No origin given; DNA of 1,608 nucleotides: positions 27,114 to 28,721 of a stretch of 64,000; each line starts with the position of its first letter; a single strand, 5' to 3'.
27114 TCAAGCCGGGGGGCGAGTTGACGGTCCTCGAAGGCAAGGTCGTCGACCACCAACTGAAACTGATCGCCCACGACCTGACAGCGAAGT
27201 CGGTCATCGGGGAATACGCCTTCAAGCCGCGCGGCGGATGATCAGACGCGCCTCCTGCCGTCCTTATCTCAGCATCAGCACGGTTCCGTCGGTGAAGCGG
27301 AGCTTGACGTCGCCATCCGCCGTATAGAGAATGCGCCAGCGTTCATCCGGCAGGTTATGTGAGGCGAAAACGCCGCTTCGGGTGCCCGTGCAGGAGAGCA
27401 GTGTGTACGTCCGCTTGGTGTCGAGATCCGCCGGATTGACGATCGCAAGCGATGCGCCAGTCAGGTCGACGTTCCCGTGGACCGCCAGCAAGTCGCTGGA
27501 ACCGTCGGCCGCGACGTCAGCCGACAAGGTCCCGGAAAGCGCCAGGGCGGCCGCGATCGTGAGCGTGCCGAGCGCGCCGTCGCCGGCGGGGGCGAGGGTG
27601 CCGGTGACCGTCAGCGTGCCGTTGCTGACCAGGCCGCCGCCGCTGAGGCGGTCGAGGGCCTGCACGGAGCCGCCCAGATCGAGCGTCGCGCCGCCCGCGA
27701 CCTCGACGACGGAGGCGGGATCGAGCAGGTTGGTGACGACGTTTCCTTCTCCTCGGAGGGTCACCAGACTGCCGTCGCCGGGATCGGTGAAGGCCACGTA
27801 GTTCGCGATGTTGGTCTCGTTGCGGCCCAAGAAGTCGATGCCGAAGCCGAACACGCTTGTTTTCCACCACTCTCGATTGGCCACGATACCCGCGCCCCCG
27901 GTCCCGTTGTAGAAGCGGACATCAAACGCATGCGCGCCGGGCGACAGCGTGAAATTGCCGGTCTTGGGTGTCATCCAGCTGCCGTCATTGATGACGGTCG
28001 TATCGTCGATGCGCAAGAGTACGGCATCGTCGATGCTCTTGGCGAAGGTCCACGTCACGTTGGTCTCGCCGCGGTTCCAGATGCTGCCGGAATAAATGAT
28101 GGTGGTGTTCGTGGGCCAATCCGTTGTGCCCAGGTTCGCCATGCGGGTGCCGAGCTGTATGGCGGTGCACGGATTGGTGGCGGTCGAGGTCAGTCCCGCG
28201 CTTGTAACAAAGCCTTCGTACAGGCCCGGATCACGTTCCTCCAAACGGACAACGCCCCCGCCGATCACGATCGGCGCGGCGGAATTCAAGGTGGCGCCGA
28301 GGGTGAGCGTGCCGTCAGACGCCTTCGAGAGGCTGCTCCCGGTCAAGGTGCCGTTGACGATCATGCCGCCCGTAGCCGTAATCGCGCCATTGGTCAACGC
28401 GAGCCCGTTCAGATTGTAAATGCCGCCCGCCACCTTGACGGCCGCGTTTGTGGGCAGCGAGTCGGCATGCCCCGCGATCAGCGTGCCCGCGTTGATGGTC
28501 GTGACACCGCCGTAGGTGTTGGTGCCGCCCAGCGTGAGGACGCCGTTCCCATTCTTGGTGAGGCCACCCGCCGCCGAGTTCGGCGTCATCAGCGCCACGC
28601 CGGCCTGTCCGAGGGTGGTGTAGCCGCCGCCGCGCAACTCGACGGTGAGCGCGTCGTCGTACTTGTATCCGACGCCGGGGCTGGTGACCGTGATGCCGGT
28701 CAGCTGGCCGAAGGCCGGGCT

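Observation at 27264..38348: Divergently transcribed giant PATR/PA14 protein and BspA-type LRR protein: a candidate surface adhesion module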

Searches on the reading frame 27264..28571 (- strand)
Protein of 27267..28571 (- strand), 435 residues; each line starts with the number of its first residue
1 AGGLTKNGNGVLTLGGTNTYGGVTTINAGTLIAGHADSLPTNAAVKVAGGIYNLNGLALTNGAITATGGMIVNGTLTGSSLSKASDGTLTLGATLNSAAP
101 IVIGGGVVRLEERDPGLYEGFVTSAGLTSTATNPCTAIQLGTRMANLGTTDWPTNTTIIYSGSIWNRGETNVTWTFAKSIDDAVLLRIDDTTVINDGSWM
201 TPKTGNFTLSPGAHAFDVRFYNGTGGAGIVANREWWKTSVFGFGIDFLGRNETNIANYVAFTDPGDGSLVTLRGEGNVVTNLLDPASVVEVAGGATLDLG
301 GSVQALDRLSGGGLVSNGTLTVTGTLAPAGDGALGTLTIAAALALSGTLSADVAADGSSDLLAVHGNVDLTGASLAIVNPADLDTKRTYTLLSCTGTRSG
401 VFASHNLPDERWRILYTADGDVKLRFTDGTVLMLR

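Call 17: find_homologous_proteins(query=window:27267-28571:-, max_evalue=0.001)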
Query seq(435 aa) (435 aa): 34 proteins with E <= 0.001 among 8000 candidates.
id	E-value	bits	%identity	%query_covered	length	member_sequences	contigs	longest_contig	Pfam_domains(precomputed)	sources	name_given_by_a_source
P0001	3.5e-131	456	55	100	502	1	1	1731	PF12951.14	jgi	jgi:autotransporter-associated beta strand protein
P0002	1.7e-121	424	51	100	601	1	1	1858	PF12951.14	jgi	jgi:autotransporter-associated beta strand protein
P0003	2.6e-115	404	51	100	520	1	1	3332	PF12951.14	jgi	jgi:autotransporter-associated beta strand protein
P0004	7.2e-111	389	48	96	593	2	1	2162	PF12951.14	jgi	jgi:autotransporter-associated beta strand protein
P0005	5.0e-109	383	50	100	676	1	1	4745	PF12951.14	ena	-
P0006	1.1e-108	382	50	98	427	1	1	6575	-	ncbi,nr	ncbi:MAG TPA: hypothetical protein PLG22_17865, partial [Kiritimatiellia bacterium]|nr:hypothetical 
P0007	4.6e-106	373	49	100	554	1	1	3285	PF12951.14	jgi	-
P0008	2.7e-102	361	47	100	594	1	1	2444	PF12951.14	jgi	-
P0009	1.8e-88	315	46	86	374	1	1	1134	-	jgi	jgi:hypothetical protein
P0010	6.5e-77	277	42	99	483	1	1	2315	PF12951.14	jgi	jgi:autotransporter-associated beta strand protein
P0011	5.2e-71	258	55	54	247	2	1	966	-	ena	-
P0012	4.5e-57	212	35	72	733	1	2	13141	PF12951.14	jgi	jgi:autotransporter-associated beta strand protein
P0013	1.5e-34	138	48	33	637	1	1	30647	PF12951.14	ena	-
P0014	2.2e-27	114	30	57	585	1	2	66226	-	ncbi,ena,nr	ncbi:MAG: hypothetical protein IKO72_00850 [Kiritimatiellae bacterium]|nr:hypothetical protein [Kiri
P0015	4.2e-13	67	47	17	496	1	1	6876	PF12951.14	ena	-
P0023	1.6e-6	45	34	35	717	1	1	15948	PF12951.14,PF07691.18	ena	-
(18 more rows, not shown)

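Call 26: find_related_loci(query=A2, collection=genome_contigs, flank=10000)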
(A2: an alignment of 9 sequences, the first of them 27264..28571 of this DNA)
Query A2 (435 aa) in genome_contigs; peptide patterns used: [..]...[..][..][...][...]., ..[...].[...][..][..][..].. (x = any residue, [..] = any of these).
157 stretches matched a pattern; 73 encode a relative of the query (tblastn E <= 1e-3); 72 distinct loci.
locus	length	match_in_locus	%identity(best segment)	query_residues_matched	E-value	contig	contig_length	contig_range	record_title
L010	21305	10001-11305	97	1-435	0e+0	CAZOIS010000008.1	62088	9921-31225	MAG TPA_asm: uncultured Lentisphaeraceae bacterium isolate SRP220891_co1_81 genome assembly, contig: NODE_856_length_620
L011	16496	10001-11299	55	1-435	4e-142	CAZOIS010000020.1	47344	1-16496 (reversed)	MAG TPA_asm: uncultured Lentisphaeraceae bacterium isolate SRP220891_co1_81 genome assembly, contig: NODE_1428_length_47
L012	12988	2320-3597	56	1-435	4e-134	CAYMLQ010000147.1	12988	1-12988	MAG TPA_asm: uncultured Lentisphaeraceae bacterium isolate SRP272421_co3_474 genome assembly, contig: NODE_13778_length_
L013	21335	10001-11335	53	1-435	4e-134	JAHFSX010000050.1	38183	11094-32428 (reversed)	MAG: Verrucomicrobia bacterium isolate nzgw607 NODE_515_length_38184_cov_5.364764, whole genome shotgun sequence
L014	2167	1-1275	52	10-435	3e-139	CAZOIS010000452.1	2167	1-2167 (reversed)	MAG TPA_asm: uncultured Lentisphaeraceae bacterium isolate SRP220891_co1_81 genome assembly, contig: NODE_108613_length_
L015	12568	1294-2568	52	1-434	6e-128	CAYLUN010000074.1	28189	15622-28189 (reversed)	MAG TPA_asm: uncultured Lentisphaeraceae bacterium isolate SRP272421_co4_436 genome assembly, contig: NODE_3505_length_2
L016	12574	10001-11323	51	1-434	2e-127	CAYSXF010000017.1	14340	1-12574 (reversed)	MAG TPA_asm: uncultured Lentisphaeraceae bacterium isolate binchicken_co2_384 genome assembly, contig: NODE_3069_length_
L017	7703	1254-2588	50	1-435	2e-126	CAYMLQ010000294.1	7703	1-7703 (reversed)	MAG TPA_asm: uncultured Lentisphaeraceae bacterium isolate SRP272421_co3_474 genome assembly, contig: NODE_32258_length_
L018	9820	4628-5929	52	1-434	9e-120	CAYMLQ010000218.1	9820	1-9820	MAG TPA_asm: uncultured Lentisphaeraceae bacterium isolate SRP272421_co3_474 genome assembly, contig: NODE_21837_length_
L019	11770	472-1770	51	1-435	8e-120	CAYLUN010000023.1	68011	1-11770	MAG TPA_asm: uncultured Lentisphaeraceae bacterium isolate SRP272421_co4_436 genome assembly, contig: NODE_562_length_68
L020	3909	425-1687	49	13-435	2e-116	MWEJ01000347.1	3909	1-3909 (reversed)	MAG: Verrucomicrobia bacterium ADurb.Bin070 BWX70_contig000347, whole genome shotgun sequence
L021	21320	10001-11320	49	1-434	8e-112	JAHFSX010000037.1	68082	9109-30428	MAG: Verrucomicrobia bacterium isolate nzgw607 NODE_197_length_68083_cov_5.885568, whole genome shotgun sequence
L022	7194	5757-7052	50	1-431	1e-110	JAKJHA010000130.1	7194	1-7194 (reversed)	MAG: Verrucomicrobia bacterium isolate UR.bin27 UR_contig_33572, whole genome shotgun sequence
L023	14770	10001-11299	49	1-435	5e-110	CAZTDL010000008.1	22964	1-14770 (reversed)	MAG TPA_asm: uncultured Lentisphaeraceae bacterium isolate SRP118108_co1_15 genome assembly, contig: NODE_1515_length_22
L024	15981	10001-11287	51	1-435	4e-124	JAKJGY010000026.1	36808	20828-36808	MAG: Verrucomicrobia bacterium isolate UR.bin231 UR_contig_2429, whole genome shotgun sequence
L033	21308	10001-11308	46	1-435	9e-108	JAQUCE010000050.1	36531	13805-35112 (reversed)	MAG: Kiritimatiellae bacterium isolate STCSWMC_123 NODE_2368_length_36531_cov_5.053456_ST_CSWMC, whole genome shotgun se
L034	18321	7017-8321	51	1-435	4e-112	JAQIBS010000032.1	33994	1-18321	MAG: Kiritimatiellae bacterium isolate GH19 k119_61075, whole genome shotgun sequence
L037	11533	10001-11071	44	81-435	2e-65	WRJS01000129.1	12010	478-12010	MAG: Kiritimatiellaeota bacterium isolate Nt197P3bin96 Ga0082212_10010260, whole genome shotgun sequence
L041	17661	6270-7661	36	81-435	4e-55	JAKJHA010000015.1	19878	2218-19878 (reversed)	MAG: Verrucomicrobia bacterium isolate UR.bin27 UR_contig_6828, whole genome shotgun sequence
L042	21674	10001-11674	39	2-343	2e-54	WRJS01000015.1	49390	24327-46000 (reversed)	MAG: Kiritimatiellaeota bacterium isolate Nt197P3bin96 Ga0082212_10000682, whole genome shotgun sequence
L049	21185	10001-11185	35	2-365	2e-44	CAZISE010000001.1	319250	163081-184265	MAG TPA_asm: uncultured Verrucomicrobiota bacterium isolate binchicken_co135_146 genome assembly, contig: NODE_50_length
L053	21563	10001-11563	39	1-346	5e-43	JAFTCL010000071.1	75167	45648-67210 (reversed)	MAG: Kiritimatiellae bacterium isolate RGIG3692 Goat_Rumen.Co__c2555031, whole genome shotgun sequence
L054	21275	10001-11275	38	2-435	7e-65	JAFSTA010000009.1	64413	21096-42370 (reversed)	MAG: Kiritimatiellae bacterium isolate RGIG3447 Goat_Rumen.Co__c83465, whole genome shotgun sequence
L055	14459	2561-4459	44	1-269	2e-41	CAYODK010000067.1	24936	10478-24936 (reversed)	MAG TPA_asm: uncultured Verrucomicrobiota bacterium isolate binchicken_co22_230 genome assembly, contig: NODE_2110_lengt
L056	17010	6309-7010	40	83-317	4e-39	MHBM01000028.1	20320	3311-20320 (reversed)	MAG: Lentisphaerae bacterium RIFOXYA12_FULL_48_11 rifixya3_full_scaffold_1252, whole genome shotgun sequence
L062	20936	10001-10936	38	2-310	7e-37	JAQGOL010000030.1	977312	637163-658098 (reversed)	MAG: Chthoniobacteraceae bacterium isolate RYN_612 scaffold_437645, whole genome shotgun sequence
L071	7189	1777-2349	39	116-302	2e-27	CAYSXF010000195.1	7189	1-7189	MAG TPA_asm: uncultured Lentisphaeraceae bacterium isolate binchicken_co2_384 genome assembly, contig: NODE_9640_length_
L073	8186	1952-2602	40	95-322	4e-26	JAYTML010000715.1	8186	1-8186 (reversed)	MAG: Chthoniobacter sp. isolate GFS_3651 GFS_3651_714, whole genome shotgun sequence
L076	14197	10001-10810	32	2-330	4e-24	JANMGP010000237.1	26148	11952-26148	MAG: Verrucomicrobiaceae bacterium isolate OTE_70_metabat_418 OTE_70_k141_614866, whole genome shotgun sequence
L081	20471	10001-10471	35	101-263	8e-16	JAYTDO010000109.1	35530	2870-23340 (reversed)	MAG: Chthoniobacteraceae bacterium isolate GFS_1749 GFS_1749_108, whole genome shotgun sequence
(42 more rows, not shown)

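Call 33: search_protein_families(library=pfam, proteins=[L034:14454-15626:-, L041:2-1075:+, L041:14423-16471:+, L041:8298-11885:+, L054:13627-17433:+, L071:1-2730:+, L056:12162-15161:+], max_evalue=0.001)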
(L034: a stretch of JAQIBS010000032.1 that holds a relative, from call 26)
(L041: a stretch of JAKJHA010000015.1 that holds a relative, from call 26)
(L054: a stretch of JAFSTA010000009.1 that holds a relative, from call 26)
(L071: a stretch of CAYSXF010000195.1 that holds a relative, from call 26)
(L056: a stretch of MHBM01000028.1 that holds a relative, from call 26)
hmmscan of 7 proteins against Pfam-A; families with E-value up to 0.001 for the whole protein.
L034:14454-15626:- (390 aa): 0 families

L041:2-1075:+ (357 aa): 0 families

L041:14423-16471:+ (682 aa): 2 families
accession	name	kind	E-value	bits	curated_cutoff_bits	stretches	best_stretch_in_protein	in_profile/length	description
PF08450.18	SGL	-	5.3e-14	52.8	26.3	1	144-241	134-219/246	SMP-30/Gluconolactonase/LRE-like region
PF01436.27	NHL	-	1.1e-10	41.4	20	0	204-231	1-28/28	NHL repeat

L041:8298-11885:+ (1195 aa): 3 families
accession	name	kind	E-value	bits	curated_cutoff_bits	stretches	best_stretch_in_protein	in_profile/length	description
PF13385.13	Laminin_G_3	-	1.8e-17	64.3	27.6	1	379-519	14-151/151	Concanavalin A-like lectin/glucanases superfamily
PF01436.27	NHL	-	1.9e-09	37.5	20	1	169-196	1-28/28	NHL repeat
PF08450.18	SGL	-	7.7e-08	32.7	26.3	0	133-202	148-215/246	SMP-30/Gluconolactonase/LRE-like region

L054:13627-17433:+ (1268 aa): 4 families
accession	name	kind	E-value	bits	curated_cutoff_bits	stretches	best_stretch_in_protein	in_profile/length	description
PF13385.13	Laminin_G_3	-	4e-49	167.1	27.6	3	353-498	8-151/151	Concanavalin A-like lectin/glucanases superfamily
PF02210.31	Laminin_G_2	-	1.3e-08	35.8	22.9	0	419-487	49-123/126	Laminin G domain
PF12951.13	PATR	-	1e-05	25.9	27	0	156-184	2-30/30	Passenger-associated-transport-repeat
PF22925.3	TS_C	-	0.00049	20.2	27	0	389-466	94-177/202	Trans-sialidase, C-terminal domain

L071:1-2730:+ (909 aa): 1 family
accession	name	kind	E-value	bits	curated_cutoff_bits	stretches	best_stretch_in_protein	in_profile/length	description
PF12951.13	PATR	-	3.4e-11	43.4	27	1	14-43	1-30/30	Passenger-associated-transport-repeat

L056:12162-15161:+ (999 aa): 4 families
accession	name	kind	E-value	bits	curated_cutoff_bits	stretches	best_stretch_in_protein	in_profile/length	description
PF13385.13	Laminin_G_3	-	6.7e-28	98.2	27.6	2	385-530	3-150/151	Concanavalin A-like lectin/glucanases superfamily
PF10102.14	DUF2341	-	9.6e-15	55.3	23.4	2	697-748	2-55/84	Domain of unknown function (DUF2341)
PF16656.11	Pur_ac_phosph_N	-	1.9e-07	32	30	1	575-648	23-93/93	Purple acid Phosphatase, N-terminal domain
PF07691.17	PA14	-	0.00019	21.7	24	1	3-81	34-113/147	PA14 domain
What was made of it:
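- On PA14 domain (PF07691): Some relatives do score: P0023, and L056 at 21.7 bits, below the cut-off of 24 (calls 17, 33).
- The tail also occurs on non-solenoid passengers (call 33).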

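Call 40: predict_structure(alignment_id=A3)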
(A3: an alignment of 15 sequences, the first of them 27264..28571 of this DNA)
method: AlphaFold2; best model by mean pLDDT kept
length: 435 residues; sequences in the alignment: 15
mean_pLDDT: 78.7   pTM: 0.68
mean pLDDT of the five models: 78.7, 75.1, 74.3, 68.8, 60.4
residues with pLDDT >= 90: 135; 70-90: 199; 50-70: 61; < 50: 40
segments of 3 or more residues with pLDDT < 50: 1-22, 147-149, 228-235, 237-241
pLDDT, mean of each block of 10 residues (from residue 1): 34 39 53 70 76 77 83 82 90 86 94 77 73 76 58 78 80 83 84 77 85 84 61 46 76 75 71 65 93 94 92 93 93 91 89 94 93 91 93 92 82 90 86 52
secondary structure, 60 per line:
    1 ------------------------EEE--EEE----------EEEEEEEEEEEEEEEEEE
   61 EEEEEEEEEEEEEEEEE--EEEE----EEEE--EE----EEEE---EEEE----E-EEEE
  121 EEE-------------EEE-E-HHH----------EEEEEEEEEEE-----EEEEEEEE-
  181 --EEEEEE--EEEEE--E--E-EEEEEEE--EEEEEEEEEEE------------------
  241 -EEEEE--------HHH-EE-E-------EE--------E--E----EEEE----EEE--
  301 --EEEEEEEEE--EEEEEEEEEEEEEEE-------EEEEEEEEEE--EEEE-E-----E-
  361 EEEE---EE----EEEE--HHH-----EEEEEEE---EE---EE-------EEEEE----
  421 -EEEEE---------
elements in order: E25-27 E30-32 E43-77 E80-83 E88-91 E100-103 E107-110 E117-123 E137-139 E156-166 E172-179 E183-188 E191-195 E203-209 E212-222 E242-246 E288-291 E296-298 E303-311 E314-328 E336-345 E348-351 E361-364 E374-377 E388-394 E412-416 E422-426
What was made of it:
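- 27750..28232 (-): PA14-like lectin insert (aa ~2565-2725), with the family-invariant DD at aa 2632-2633. AlphaFold model has pLDDT 78.7 (call 40).
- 27288..27719 (-): C-terminal end-cap beta region (aa ~2736-2879), shared by the family. The model is confident here, with pLDDT ~90 over most of this region (call 40).
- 27267..27287 (-): C-terminal heptapeptide tail GTVLMLR (G-T-phi-phi-x-phi-[R/K]-COOH), a candidate sorting or retention tag. It is unstructured and low-confidence in the model (call 40).
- On Type Va autotransporter: The model of the last 435 aa is solenoid + PA14 + end-cap (call 40).
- AlphaFold leaves the last ~9 residues unstructured, at pLDDT ~52, next to a ~90 pLDDT domain (call 40). 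The AlphaFold alignment was shallow (call 40). The model places the adjacent strands confidently but not the tail (call 40).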

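Call 43: fold_search(model_id=the predicted structure, library=pdb)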
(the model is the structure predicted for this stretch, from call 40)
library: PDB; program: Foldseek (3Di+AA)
matches with E <= 10: 1381; with E <= 0.001: 15
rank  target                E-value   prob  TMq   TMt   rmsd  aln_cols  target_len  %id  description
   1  6qe7_A                1.1e-04  1.00  0.24  0.34   6.3       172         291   12  anti-sigma factor domain-containing protein (released 2019-06-12)
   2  6xac                  1.1e-04  1.00  0.20  0.42   7.8       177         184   18  Galactose-bound structure of Marinomonas primoryensis PA14 carbohydrate-binding domain (released 2021-06-02)
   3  6xa5_A                1.8e-04  1.00  0.19  0.40   5.1       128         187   18  Trehalose-bound structure of Marinomonas primoryensis PA14 carbohydrate-binding domain (released 2021-06-02)
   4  6x7j                  2.2e-04  1.00  0.19  0.41   5.1       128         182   18  fucose-bound structure of Marinomonas primoryensis PA14 carbohydrate-binding domain (released 2021-06-02)
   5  6x8d                  2.2e-04  1.00  0.18  0.41   5.1       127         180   18  Arabinose-bound structure of Marinomonas primoryensis PA14 carbohydrate-binding domain (released 2021-06-02)
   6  6x8a_A                2.2e-04  1.00  0.23  0.49   6.4       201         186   16  Sucrose-bound structure of Marinomonas primoryensis PA14 carbohydrate-binding domain (released 2021-06-02)
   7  5j6y                  2.7e-04  1.00  0.18  0.40   5.0       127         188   18  Crystal structure of PA14 domain of MpAFP Antifreeze protein (released 2017-06-07)
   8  6x7x                  2.9e-04  1.00  0.23  0.48   6.4       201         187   16  mannose-bound structure of Marinomonas primoryensis PA14 carbohydrate-binding domain (released 2021-06-02)
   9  3ac0_C                3.0e-04  1.00  0.23  0.13  16.0       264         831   12  Crystal structure of Beta-glucosidase from Kluyveromyces marxianus in complex with glucose (released 2010-08-11)
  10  6qe7_C                3.2e-04  1.00  0.24  0.35   5.4       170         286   14  anti-sigma factor domain-containing protein (released 2019-06-12)
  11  6x7z                  4.2e-04  1.00  0.18  0.38   4.8       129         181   19  Inositol-bound structure of Marinomonas primoryensis PA14 carbohydrate-binding domain (released 2021-06-02)
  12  4h2a                  6.9e-04  1.00  0.16  0.10  10.3       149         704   17  Crystal structure of wild type protective antigen to 1.62 A (pH 7.5) (released 2013-09-25)
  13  3wnp_A                8.4e-04  0.98  0.13  0.09  14.8       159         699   18  D308A, F268V, D469Y, A513V, and Y515S quintuple mutant of Bacillus circulans T-3040 cycloisomaltooligosaccharide gluca (released 2014-02-05)
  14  6qdi                  9.3e-04  1.00  0.22  0.31   6.4       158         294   14  anti-sigma factor domain-containing protein from Clostridium clariflavum (released 2019-06-12)
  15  3ac0_A                9.7e-04  0.99  0.20  0.11  16.4       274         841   12  Crystal structure of Beta-glucosidase from Kluyveromyces marxianus in complex with glucose (released 2010-08-11)
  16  6qe7_B                1.0e-03  1.00  0.23  0.34   5.8       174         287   13  anti-sigma factor domain-containing protein (released 2019-06-12)
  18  3ac0_B                1.1e-03  1.00  0.22  0.13  14.8       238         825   12  Crystal structure of Beta-glucosidase from Kluyveromyces marxianus in complex with glucose (released 2010-08-11)
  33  2xjv                  3.1e-03  1.00  0.18  0.29   5.3       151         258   15  X-ray structure of the N-terminal domain of the flocculin Flo5 from Saccharomyces cerevisiae with mutation D201T in comp (released 2010-12-15)
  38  3ac0_D                3.3e-03  0.99  0.19  0.11  14.8       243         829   14  Crystal structure of Beta-glucosidase from Kluyveromyces marxianus in complex with glucose (released 2010-08-11)
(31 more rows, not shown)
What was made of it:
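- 27750..28232 (-): Foldseek top hits are PA14 domains of MpIBP, RsgI, anthrax PA, KmBglI and Flo5 (call 43).
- On PA14 domain (fold level): Foldseek top hits 6xac, 5j6y, 6qe7, 4h2a, 3ac0 and 2xjv, E~1e-4, prob 1.0 (call 43).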
